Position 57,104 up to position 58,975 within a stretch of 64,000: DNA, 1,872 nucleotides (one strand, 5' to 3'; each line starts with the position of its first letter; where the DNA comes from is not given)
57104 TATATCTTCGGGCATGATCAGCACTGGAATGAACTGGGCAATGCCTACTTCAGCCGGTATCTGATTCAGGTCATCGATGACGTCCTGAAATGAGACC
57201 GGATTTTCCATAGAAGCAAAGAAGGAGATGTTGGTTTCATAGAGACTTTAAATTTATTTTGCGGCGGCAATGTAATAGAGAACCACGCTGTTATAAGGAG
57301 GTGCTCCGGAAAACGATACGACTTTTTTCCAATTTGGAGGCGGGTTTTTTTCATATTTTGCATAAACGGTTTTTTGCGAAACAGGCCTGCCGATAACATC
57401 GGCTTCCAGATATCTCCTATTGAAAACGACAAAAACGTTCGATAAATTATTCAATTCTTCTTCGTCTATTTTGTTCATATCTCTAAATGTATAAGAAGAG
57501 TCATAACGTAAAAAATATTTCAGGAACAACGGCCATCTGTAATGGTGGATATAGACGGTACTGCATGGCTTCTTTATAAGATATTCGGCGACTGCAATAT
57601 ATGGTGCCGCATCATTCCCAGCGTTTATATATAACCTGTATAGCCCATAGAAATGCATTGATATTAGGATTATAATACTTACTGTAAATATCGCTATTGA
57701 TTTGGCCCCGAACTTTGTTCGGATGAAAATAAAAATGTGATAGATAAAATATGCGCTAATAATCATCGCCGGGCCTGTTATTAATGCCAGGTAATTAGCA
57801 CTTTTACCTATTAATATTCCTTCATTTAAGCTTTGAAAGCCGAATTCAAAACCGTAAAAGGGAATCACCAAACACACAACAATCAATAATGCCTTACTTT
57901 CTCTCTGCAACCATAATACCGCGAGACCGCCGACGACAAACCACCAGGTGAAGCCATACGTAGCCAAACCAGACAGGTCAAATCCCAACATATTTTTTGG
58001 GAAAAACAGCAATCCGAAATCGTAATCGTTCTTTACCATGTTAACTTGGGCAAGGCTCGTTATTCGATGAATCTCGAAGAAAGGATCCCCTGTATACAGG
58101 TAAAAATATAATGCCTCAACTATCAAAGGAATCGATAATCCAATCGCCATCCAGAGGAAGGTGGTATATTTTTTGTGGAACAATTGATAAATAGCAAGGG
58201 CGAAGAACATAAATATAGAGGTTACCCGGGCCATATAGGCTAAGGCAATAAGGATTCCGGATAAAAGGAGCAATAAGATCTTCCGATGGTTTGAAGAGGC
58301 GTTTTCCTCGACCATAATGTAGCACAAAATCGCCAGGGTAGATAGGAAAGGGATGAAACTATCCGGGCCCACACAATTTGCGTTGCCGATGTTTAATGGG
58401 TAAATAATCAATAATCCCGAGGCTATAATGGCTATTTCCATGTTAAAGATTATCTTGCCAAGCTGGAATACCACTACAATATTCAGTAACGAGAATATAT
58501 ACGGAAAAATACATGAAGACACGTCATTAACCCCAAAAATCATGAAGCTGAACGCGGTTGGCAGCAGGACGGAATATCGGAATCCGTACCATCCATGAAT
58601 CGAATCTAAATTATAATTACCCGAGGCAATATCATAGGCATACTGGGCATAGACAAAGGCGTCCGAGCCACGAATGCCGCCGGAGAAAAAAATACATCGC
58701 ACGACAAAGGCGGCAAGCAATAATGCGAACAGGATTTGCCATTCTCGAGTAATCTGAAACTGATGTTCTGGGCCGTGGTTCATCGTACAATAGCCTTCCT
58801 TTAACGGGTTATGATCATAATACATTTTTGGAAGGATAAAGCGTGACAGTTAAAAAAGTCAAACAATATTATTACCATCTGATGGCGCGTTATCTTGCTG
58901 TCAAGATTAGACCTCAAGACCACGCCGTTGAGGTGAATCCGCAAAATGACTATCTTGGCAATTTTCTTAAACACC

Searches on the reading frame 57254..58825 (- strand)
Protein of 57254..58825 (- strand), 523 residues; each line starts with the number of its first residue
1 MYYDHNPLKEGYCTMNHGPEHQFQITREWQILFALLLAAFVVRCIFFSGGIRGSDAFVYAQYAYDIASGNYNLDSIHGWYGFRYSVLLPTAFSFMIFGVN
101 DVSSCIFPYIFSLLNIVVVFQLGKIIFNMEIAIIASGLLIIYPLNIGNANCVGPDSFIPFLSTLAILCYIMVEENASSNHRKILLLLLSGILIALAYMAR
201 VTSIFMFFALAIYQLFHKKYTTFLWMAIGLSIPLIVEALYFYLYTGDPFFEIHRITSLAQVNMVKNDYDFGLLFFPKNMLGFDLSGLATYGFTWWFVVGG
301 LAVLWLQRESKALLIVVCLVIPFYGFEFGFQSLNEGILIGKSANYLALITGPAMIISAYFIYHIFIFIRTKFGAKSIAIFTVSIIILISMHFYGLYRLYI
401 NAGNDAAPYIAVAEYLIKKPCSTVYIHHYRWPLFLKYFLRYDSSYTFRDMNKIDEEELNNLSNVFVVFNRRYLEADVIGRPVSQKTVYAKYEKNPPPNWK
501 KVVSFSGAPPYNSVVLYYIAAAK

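Call 58: search_protein_families(library=pfam, proteins=[window:57254-58825:-], max_evalue=0.00001)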
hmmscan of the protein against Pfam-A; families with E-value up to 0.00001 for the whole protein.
window:57254-58825:- (523 aa): 2 families
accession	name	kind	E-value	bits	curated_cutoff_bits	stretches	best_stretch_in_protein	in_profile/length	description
PF13231.12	PMT_2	-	1.2e-10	42.3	26.1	1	91-228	11-147/160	Dolichyl-phosphate-mannose-protein mannosyltransferase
PF02366.24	PMT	-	2.6e-08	34.2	22.7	1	90-243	70-232/245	Dolichyl-phosphate-mannose-protein mannosyltransferase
